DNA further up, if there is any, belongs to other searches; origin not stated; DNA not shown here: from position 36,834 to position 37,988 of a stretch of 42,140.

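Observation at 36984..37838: Early protein ending in 28 tandem S-A-(A)-X units with X restricted to G/E/W/R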

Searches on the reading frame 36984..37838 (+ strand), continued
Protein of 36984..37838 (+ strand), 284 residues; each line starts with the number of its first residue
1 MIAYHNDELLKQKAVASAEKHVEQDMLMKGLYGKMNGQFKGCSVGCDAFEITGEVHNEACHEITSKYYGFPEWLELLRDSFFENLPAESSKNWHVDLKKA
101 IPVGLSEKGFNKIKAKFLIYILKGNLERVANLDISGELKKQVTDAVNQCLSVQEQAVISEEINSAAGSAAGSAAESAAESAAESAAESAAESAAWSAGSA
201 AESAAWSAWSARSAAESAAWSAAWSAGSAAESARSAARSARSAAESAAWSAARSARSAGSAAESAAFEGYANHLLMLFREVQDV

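Call 32: fold_search(model_id=the predicted structure, library=pdb)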
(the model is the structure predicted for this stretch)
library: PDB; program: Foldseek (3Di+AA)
matches with E <= 10: 21; with E <= 0.001: 0
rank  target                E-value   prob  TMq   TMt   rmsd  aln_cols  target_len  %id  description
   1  4zsv_A                2.8e+00  0.16  0.20  0.19  12.4       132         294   16  Structure of a fusion protein with a helix linker, 2ARH-3-3KAW-1.0 (released 2015-08-19)
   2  2yfa_A                3.0e+00  0.09  0.19  0.21  18.4       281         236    9  X-ray structure of McpS ligand binding domain in complex with malate (released 2012-04-18)
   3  2yfb_A                3.4e+00  0.09  0.19  0.22  18.4       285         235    8  X-ray structure of McpS ligand binding domain in complex with succinate (released 2012-04-18)
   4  3pnl_B                3.6e+00  0.08  0.18  0.23  13.4       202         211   10  Crystal Structure of E.coli Dha kinase DhaK-DhaL complex (released 2011-01-12)
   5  2btd                  4.5e+00  0.08  0.22  0.27  12.8       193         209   12  Crystal structure of DhaL from E. coli (released 2006-06-22)
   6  4zsx_A                4.7e+00  0.11  0.19  0.18  12.2       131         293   14  Structure of a fusion protein with a helix linker, 2ARH-3-3KAW-2.0 (released 2015-08-19)
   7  1x8z_A                5.2e+00  0.30  0.30  0.52   9.8       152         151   12  Crystal structure of a pectin methylesterase inhibitor from Arabidopsis thaliana (released 2004-12-28)
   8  1yo7_A                5.7e+00  0.33  0.29  0.58   4.4       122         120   11  Re-engineering topology of the homodimeric ROP protein into a single-chain 4-helix bundle (released 2005-02-15)
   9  3kaw_C                6.9e+00  0.25  0.19  0.46   3.7        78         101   18  Crystal Structure of PA2107 PROTEIN from Pseudomonas aeruginosa, Northeast Structural Genomics Consortium Target PaR19 (released 2009-10-27)
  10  7wu7_A                6.9e+00  0.02  0.12  0.10  14.6       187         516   13  Prefoldin-tubulin-TRiC complex (released 2022-12-21)
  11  7zjr                  7.2e+00  0.05  0.23  0.24  19.8       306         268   10  X-ray structure of the periplasmic region of PilJ from P. aeruginosa (released 2022-04-27)
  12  6n38_E                7.6e+00  0.30  0.20  0.19   2.9        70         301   10  Structure of the type VI secretion system TssK-TssF-TssG baseplate subcomplex revealed by cryo-electron microscopy - f (released 2018-12-26)
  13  9va7_F                7.6e+00  0.06  0.17  0.12  15.9       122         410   12  Crystal structure of legionella effector Lem17 in complex with IP6 (released 2026-01-21)
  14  3kav_B                7.9e+00  0.21  0.19  0.47   3.8        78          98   18  Crystal Structure of THE MUTANT (L80M) PA2107 PROTEIN from Pseudomonas aeruginosa, Northeast Structural Genomics Conso (released 2009-10-27)
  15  5l0g_C                7.9e+00  0.09  0.18  0.27   6.9        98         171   11  Human metavinculin MVt Q971R, R975D, T978R mutant (residues 959-1134) in complex with PIP2 (released 2016-08-31)
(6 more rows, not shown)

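Call 36: fold_search(model_id=the predicted structure, library=viral)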
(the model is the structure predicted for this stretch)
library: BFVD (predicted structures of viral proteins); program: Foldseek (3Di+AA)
matches with E <= 10: 58; with E <= 0.001: 1
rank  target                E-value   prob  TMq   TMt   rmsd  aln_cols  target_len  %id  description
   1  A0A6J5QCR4            6.2e-09  1.00  0.60  0.68  11.9       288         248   27  Uncharacterized protein [uncultured Caudovirales phage]
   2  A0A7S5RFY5            1.8e-01  0.87  0.32  0.18  16.1       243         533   17  (no name in the UniProt tables at hand)
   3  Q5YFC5                1.4e+00  0.03  0.10  0.10  47.9       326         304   18  Uncharacterized protein [Singapore grouper iridovirus]
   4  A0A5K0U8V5            1.6e+00  0.28  0.19  0.19  17.0       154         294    6  Uncharacterized protein [Yasminevirus sp. GU-2018]
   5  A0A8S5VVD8            1.6e+00  0.03  0.11  0.05  42.5       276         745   24  GDSL like Lipase Acylhydrolase [Ackermannviridae sp.]
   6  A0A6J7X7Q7            2.0e+00  0.08  0.20  0.10  20.0       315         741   11  Uncharacterized protein [uncultured Caudovirales phage]
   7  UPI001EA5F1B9         2.1e+00  0.14  0.25  0.26  14.5       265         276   16  (no name look-up for this kind of identifier)
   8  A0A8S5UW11            2.2e+00  0.03  0.11  0.04  46.1       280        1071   17  Uncharacterized protein [Siphoviridae sp. ctgaU3]
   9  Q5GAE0                2.3e+00  0.03  0.13  0.04  34.8       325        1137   14  Methyl-accepting transducer domain-containing protein [Grouper iridovirus]
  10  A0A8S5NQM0            2.6e+00  0.09  0.17  0.16  30.7       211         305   25  Uncharacterized protein [Myoviridae sp. ctagO6]
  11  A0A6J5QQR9            2.7e+00  0.05  0.19  0.10  22.6       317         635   14  Caudovirus, tape measure, N-terminal (Fragment) [uncultured Caudovirales phage]
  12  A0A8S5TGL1            2.9e+00  0.23  0.19  0.20  14.2       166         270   11  Uncharacterized protein [Myoviridae sp. ctIty1]
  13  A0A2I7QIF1            3.0e+00  0.54  0.20  0.43   3.8        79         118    9  (no name in the UniProt tables at hand)
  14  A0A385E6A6            3.6e+00  0.35  0.20  0.36   9.2       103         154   11  (no name in the UniProt tables at hand)
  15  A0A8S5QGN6            3.6e+00  0.30  0.21  0.23  11.3        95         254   12  Uncharacterized protein [Siphoviridae sp. ctsi73]
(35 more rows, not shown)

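Call 46: search_protein_families(library=phrogs, alignment_id=A3, max_evalue=0.00001)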
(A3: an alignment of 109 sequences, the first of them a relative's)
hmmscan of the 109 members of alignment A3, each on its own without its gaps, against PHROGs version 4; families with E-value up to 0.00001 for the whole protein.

A. member 1, L003:4016-5017:+ (333 aa): 1 family
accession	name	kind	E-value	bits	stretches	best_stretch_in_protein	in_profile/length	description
phrog_10048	-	unknown function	3.8e-15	56.9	1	36-191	24-193/273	-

B. families by the number of members that match (of 109 scanned): 73 families (the first 25 are shown)
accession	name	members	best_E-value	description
phrog_155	-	3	2.1e-38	Erf-like ssDNA annealing protein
phrog_98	-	3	9.6e-31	-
phrog_8684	-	3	1.6e-22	-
phrog_2324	-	2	4.1e-45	Erf-like ssDNA annealing protein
phrog_34817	-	2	1.3e-19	-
phrog_10003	-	2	5e-15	recombinase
phrog_374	-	2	1.5e-10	HNH endonuclease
phrog_24347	-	2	1.8e-09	-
phrog_1745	-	1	1.9e-82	DNA transfer protein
phrog_38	-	1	2.9e-71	terminase large subunit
phrog_363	-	1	1.4e-55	DNA methyltransferase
phrog_1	-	1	5.5e-48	integrase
phrog_116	-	1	1.9e-45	DNA methyltransferase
phrog_4758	-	1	3.3e-45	terminase large subunit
phrog_67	-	1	4.9e-35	DNA methyltransferase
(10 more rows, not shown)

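Call 47: search_protein_families(library=pfam, alignment_id=A1, max_evalue=0.1)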
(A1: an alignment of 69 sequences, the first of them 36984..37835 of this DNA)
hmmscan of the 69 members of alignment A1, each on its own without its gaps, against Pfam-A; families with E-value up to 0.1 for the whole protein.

A. member 1, window:36984-37835:+ (284 aa): 0 families

B. families by the number of members that match (of 69 scanned): 8 families
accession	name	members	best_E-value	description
PF25187.1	Acb3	8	0.00016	CBASS inhibitor Acb3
PF15814.10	FAM199X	7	0.00049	Protein family FAM199X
PF10025.14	DUF2267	1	0.072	Uncharacterized conserved protein (DUF2267)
PF02862.22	DDHD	1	0.083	DDHD domain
PF08375.16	Rpn3_C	1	0.091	Proteasome regulatory subunit C-terminal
PF08776.16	VASP_tetra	1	0.092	VASP tetramerisation domain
PF02115.23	Rho_GDI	1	0.096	RHO protein GDP dissociation inhibitor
PF25209.1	Phage_capsid_4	1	0.1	Phage capsid protein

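Call 49: search_protein_families(library=pfam, proteins=[P0009, P0034, P0008, P0118, P0114, P0069, P0046, P0085, P0014, P0067], max_evalue=0.1)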
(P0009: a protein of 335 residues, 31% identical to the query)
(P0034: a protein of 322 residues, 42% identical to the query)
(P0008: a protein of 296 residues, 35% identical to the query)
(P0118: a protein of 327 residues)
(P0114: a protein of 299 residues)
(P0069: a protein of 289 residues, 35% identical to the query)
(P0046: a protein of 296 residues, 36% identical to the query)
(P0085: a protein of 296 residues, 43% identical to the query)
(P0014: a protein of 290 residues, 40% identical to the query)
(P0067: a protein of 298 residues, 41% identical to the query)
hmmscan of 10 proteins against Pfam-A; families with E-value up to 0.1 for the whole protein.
P0009 (335 aa): 0 families

P0034 (322 aa): 0 families

P0008 (296 aa): 0 families

P0118 (327 aa): 0 families

P0114 (299 aa): 0 families

P0069 (289 aa): 0 families

P0046 (296 aa): 0 families

P0085 (296 aa): 0 families

P0014 (290 aa): 1 family
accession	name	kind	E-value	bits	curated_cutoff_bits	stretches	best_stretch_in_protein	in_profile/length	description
PF25187.1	Acb3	-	0.076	13.2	27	0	20-48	196-224/245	CBASS inhibitor Acb3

P0067 (298 aa): 0 families

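Call 52: search_solved_structures(query=A1, max_evalue=10, show_alignments=2)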
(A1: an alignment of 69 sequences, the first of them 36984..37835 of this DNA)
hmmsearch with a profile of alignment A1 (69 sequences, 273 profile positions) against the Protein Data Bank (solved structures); distinct sequences matched with E-value up to 10: 11.
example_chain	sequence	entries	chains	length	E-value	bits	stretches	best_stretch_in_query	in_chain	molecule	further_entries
3jcs_Q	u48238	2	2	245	0.002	20.8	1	148-256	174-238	ribosomal protein L19e | eL19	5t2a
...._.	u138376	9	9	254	0.032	16.8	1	147-258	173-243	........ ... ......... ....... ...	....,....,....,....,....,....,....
8fit_A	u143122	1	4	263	0.16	14.5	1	136-244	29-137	cs074A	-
7pkq_y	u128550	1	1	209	0.16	14.5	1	199-252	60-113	mS33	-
7nhn_l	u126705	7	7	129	0.24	14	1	137-201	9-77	30S ribosomal protein S11 | Small ribosomal subunit protein uS11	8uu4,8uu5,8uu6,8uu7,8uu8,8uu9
5cwd_A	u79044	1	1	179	0.35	13.4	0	161-248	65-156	Designed helical repeat protein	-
4mx6_A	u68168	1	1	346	0.96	12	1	58-172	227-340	TRAP-type C4-dicarboxylate:H+ symport system substrate-binding component DctP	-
6clw_A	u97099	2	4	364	1.4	11.4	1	143-201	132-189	O-methyltransferase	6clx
8oyy_A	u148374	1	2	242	1.5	11.3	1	127-180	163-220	De novo designed soluble GPCR-like protein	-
4r5d_A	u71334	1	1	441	1.6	11.3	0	132-170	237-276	Leucine rich repeat protein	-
4r6g_A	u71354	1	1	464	2.4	10.7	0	133-170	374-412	leucine rich repeats DLRR_K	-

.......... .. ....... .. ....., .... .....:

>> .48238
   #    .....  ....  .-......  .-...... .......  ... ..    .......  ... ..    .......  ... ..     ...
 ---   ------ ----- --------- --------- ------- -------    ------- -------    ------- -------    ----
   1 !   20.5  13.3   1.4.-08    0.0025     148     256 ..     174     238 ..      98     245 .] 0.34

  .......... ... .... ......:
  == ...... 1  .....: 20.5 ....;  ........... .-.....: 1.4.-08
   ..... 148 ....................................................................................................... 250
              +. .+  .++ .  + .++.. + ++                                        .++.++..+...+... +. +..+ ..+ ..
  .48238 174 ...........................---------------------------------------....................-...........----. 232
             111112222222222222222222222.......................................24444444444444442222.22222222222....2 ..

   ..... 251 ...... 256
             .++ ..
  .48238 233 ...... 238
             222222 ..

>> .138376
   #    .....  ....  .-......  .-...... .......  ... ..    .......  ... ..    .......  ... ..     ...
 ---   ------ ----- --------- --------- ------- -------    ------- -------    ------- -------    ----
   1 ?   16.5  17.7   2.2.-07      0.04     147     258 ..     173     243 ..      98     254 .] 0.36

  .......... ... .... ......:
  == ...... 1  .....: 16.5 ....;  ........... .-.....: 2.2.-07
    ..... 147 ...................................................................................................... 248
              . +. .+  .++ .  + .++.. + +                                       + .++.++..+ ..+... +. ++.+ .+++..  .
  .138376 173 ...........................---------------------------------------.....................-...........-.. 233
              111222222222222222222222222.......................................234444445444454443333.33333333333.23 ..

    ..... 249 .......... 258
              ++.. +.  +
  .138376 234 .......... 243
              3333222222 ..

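Call 57: search_protein_families(library=pfam, proteins=[P0027, P0100, P0043, P0039, P0030, P0088, P0031, P0013, P0058, P0018], max_evalue=0.5)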
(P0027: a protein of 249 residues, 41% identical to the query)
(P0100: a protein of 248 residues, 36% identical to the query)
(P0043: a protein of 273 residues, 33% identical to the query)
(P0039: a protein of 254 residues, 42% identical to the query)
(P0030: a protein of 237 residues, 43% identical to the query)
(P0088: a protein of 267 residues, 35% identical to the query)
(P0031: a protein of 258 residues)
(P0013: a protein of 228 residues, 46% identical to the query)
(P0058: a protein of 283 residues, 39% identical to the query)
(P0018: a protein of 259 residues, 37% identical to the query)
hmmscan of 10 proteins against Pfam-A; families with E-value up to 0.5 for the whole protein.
P0027 (249 aa): 0 families

P0100 (248 aa): 2 families
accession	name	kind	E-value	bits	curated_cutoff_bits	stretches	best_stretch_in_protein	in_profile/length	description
PF25187.1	Acb3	-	0.041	14.1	27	1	18-47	194-223/245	CBASS inhibitor Acb3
PF02115.23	Rho_GDI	-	0.096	12.7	26.5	1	105-164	80-135/193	RHO protein GDP dissociation inhibitor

P0043 (273 aa): 1 family
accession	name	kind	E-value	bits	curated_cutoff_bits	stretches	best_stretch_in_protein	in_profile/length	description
PF25187.1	Acb3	-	0.046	14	27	1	18-61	194-233/245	CBASS inhibitor Acb3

P0039 (254 aa): 2 families
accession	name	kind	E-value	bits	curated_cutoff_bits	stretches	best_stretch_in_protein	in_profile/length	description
PF25187.1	Acb3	-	0.048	13.9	27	1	29-50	203-224/245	CBASS inhibitor Acb3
PF15814.10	FAM199X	-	0.26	10.9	27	1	128-222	164-252/320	Protein family FAM199X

P0030 (237 aa): 2 families
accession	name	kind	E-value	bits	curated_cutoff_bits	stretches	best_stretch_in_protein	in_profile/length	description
PF25187.1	Acb3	-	0.018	15.3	27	1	25-52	197-224/245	CBASS inhibitor Acb3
PF25209.1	Phage_capsid_4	-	0.1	13.3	27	1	157-217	86-146/262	Phage capsid protein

P0088 (267 aa): 0 families

P0031 (258 aa): 1 family
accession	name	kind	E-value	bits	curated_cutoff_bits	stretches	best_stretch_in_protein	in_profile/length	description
PF25187.1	Acb3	-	0.0029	17.9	27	1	18-48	193-223/245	CBASS inhibitor Acb3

P0013 (228 aa): 3 families
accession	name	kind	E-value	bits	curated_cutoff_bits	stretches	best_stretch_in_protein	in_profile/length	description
PF15814.10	FAM199X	-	0.022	14.4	27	1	137-211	172-246/320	Protein family FAM199X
PF08776.16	VASP_tetra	-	0.092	12.7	25.8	0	141-154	22-35/36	VASP tetramerisation domain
PF17918.6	TetR_C_15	-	0.37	11.9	26.8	0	166-227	44-106/108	Tetracyclin repressor-like, C-terminal domain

P0058 (283 aa): 0 families

P0018 (259 aa): 2 families
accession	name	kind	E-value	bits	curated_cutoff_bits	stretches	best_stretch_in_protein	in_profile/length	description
PF25187.1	Acb3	-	0.00016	22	27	1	6-49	182-224/245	CBASS inhibitor Acb3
PF15814.10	FAM199X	-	0.024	14.2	27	1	118-226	155-258/320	Protein family FAM199X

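Call 78: get_annotated_region(hit=H8, flank=1500)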
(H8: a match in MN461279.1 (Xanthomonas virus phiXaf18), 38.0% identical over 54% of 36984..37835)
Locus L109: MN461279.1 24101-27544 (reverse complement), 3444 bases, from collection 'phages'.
description: Xanthomonas virus phiXaf18, complete genome.
organism: Xanthomonas virus phiXaf18 (NCBI taxid 2653651)
taxonomy: Viruses; Duplodnaviria; Heunggongvirae; Uroviricota; Caudoviricetes; Kantovirinae; Beograduvirus; Beograduvirus Xaf18
host: Xanthomonas vesicatoria; source: soil; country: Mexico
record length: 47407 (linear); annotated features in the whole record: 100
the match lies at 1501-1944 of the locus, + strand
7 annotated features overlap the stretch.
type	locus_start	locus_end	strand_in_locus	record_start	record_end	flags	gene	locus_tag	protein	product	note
CDS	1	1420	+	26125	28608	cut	-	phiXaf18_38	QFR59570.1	virulence-associated E family protein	similar to virulence-associated E family protein [Xanthomonas phage KPhi1] RefSeq: APQ41938.1, contains ...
regulatory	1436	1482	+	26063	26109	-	-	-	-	promoter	-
CDS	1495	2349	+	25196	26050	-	-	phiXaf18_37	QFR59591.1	hypothetical protein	similar to hypothetical protein K1pha_60 of Xanthomonas phage KPhi1 RefSeq: APQ41939.1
CDS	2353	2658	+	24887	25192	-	-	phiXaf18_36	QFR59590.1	hypothetical protein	similar to hypothetical protein K1pha_61 of Xanthomonas phage KPhi1 RefSeq: APQ41940.1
regulatory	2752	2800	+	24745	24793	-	-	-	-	promoter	-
CDS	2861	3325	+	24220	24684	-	-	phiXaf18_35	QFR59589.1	hypothetical protein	similar to hypothetical protein K1pha_63 of Xanthomonas phage KPhi1 RefSeq: APQ41942.1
CDS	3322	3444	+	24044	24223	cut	-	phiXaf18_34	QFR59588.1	hypothetical protein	similar to hypothetical protein K1pha_64 of Xanthomonas phage KPhi1 RefSeq: APQ41943.1##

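Call 79: get_annotated_region(hit=H10, flank=1500)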
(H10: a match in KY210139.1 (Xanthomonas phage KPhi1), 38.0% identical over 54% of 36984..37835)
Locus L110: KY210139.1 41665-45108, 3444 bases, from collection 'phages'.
description: Xanthomonas phage KPhi1, complete genome.
organism: Xanthomonas phage KPhi1 (NCBI taxid 1927017)
taxonomy: Viruses; Duplodnaviria; Heunggongvirae; Uroviricota; Caudoviricetes; Kantovirinae; Beograduvirus; Beograduvirus KPhi1
host: Xanthomonas euvesicatoria; source: pepper rhizosphere soil; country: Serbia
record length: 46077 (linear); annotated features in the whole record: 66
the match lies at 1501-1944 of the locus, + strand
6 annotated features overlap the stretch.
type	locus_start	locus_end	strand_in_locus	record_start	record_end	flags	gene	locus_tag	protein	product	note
CDS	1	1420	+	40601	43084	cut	-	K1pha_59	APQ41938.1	virulence-associated E family protein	-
CDS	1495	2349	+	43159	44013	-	-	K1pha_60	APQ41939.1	hypothetical protein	-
CDS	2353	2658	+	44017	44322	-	-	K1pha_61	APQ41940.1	hypothetical protein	-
CDS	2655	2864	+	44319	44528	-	-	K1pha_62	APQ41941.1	putative integron gene cassette protein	-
CDS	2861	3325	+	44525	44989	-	-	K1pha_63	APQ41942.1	hypothetical protein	-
CDS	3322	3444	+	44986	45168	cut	-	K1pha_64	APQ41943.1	hypothetical protein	-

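Call 80: get_annotated_region(hit=H12, flank=1500)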
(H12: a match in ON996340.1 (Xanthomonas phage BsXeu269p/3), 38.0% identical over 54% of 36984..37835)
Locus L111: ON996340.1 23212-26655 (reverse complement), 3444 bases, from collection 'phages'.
description: Xanthomonas phage BsXeu269p/3, complete genome.
organism: Xanthomonas phage BsXeu269p/3 (NCBI taxid 2968436)
taxonomy: Viruses; Duplodnaviria; Heunggongvirae; Uroviricota; Caudoviricetes; Kantovirinae; Beograduvirus
host: Xanthomonas euvesicatoria; source: tomato rhizosphere soil; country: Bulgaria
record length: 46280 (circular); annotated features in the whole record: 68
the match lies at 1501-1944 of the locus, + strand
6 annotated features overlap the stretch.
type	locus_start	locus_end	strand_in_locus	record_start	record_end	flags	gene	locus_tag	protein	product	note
CDS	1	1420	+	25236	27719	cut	-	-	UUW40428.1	virulence-associated E family protein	-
CDS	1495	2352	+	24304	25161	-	-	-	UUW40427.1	hypothetical protein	-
CDS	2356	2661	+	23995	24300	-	-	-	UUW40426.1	hypothetical protein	-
CDS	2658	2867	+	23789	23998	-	-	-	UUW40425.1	putative integron gene cassette protein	-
CDS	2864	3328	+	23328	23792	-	-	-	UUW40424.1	hypothetical protein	-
CDS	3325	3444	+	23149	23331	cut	-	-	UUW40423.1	hypothetical protein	-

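Call 81: get_annotated_region(hit=H13, flank=1500)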
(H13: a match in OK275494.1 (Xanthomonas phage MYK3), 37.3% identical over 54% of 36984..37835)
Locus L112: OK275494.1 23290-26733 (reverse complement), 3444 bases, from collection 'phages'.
description: Xanthomonas phage MYK3, complete genome.
organism: Xanthomonas phage MYK3 (NCBI taxid 2886034)
taxonomy: Viruses; Duplodnaviria; Heunggongvirae; Uroviricota; Caudoviricetes; Kantovirinae; Beograduvirus
host: Xanthomonas sp.; source: myakka city; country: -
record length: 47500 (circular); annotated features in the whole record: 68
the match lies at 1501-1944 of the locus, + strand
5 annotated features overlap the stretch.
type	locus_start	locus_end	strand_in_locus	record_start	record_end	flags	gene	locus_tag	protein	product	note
CDS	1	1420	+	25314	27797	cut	-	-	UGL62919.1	hypothetical protein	-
CDS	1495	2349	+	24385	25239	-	-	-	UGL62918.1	hypothetical protein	-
CDS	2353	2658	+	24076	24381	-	-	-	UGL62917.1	hypothetical protein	-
CDS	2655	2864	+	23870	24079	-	-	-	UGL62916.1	hypothetical protein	-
CDS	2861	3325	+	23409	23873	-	-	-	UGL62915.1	hypothetical protein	-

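Call 82: get_annotated_region(hit=H3, flank=1500)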
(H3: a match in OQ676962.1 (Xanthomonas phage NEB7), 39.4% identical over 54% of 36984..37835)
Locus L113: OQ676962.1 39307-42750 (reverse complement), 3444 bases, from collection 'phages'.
description: Xanthomonas phage NEB7, complete genome.
organism: Xanthomonas phage NEB7 (NCBI taxid 3038311)
taxonomy: Viruses; Duplodnaviria; Heunggongvirae; Uroviricota; Caudoviricetes; Kantovirinae
host: Xanthomonas sp.; source: soil; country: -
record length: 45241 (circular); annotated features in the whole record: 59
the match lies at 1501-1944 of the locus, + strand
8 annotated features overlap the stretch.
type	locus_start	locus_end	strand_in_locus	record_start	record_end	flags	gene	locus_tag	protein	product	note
CDS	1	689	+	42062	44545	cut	-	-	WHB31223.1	DNA primase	-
CDS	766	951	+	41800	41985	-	-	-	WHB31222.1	hypothetical protein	-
CDS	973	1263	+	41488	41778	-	-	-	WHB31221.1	hypothetical protein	-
CDS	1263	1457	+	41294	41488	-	-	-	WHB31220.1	hypothetical protein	-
CDS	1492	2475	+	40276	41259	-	-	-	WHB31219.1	hypothetical protein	-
CDS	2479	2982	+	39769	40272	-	-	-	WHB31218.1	hypothetical protein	-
CDS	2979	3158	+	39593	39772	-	-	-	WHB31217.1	hypothetical protein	-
CDS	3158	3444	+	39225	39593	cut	-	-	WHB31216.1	hypothetical protein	-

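Call 83: get_annotated_region(hit=H6, flank=1500)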
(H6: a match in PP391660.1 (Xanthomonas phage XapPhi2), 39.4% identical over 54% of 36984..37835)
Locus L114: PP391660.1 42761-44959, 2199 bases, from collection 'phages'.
description: Xanthomonas phage XapPhi2, complete genome.
organism: Xanthomonas phage XapPhi2 (NCBI taxid 3125920)
taxonomy: Viruses; Duplodnaviria; Heunggongvirae; Uroviricota; Caudoviricetes
host: Xanthomonas arboricola pv. pruni strain Xcp1; source: Prunus persica leaf tissue; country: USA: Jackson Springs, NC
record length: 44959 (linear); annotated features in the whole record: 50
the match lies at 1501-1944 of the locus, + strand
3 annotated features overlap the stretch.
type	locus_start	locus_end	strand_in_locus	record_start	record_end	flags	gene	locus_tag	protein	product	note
CDS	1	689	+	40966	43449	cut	-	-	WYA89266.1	hypothetical protein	-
CDS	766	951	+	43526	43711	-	-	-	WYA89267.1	hypothetical protein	-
CDS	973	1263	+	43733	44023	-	-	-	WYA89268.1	hypothetical protein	-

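Call 85: find_homologous_proteins(query=L002:15869-18355:-, max_evalue=1e-50)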
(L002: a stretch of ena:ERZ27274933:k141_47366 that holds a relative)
Query L002:15869-18355:- (828 aa): 182 proteins with E <= 1e-50 among 8000 candidates; the best 120 are listed.
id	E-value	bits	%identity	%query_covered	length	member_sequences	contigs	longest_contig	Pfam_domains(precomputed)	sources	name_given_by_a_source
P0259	0.0e+0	1776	100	100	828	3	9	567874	PF02687.28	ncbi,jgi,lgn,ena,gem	-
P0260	0.0e+0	1386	74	100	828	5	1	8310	PF02687.28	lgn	-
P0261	0.0e+0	1381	74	100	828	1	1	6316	PF02687.28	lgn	-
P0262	0.0e+0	1368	74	100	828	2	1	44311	PF02687.28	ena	-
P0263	0.0e+0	1364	73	100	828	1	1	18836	PF02687.28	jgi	-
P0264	0.0e+0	1361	72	100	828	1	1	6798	PF02687.28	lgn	-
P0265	0.0e+0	1355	73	100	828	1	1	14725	PF02687.28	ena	-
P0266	0.0e+0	1345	72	100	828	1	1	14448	PF02687.28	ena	-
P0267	0.0e+0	1344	72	100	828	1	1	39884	PF02687.28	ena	-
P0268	0.0e+0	1344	73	100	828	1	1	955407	PF02687.28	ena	-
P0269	0.0e+0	1336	72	100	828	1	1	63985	PF02687.28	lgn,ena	-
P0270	0.0e+0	1333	72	100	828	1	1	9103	PF02687.28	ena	-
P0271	0.0e+0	1328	71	100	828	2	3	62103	PF02687.28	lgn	-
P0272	0.0e+0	1328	71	100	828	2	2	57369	PF02687.28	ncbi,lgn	ncbi:MAG: ABC transporter permease [Gammaproteobacteria bacterium]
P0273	0.0e+0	1288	69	100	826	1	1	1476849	PF02687.28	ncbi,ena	-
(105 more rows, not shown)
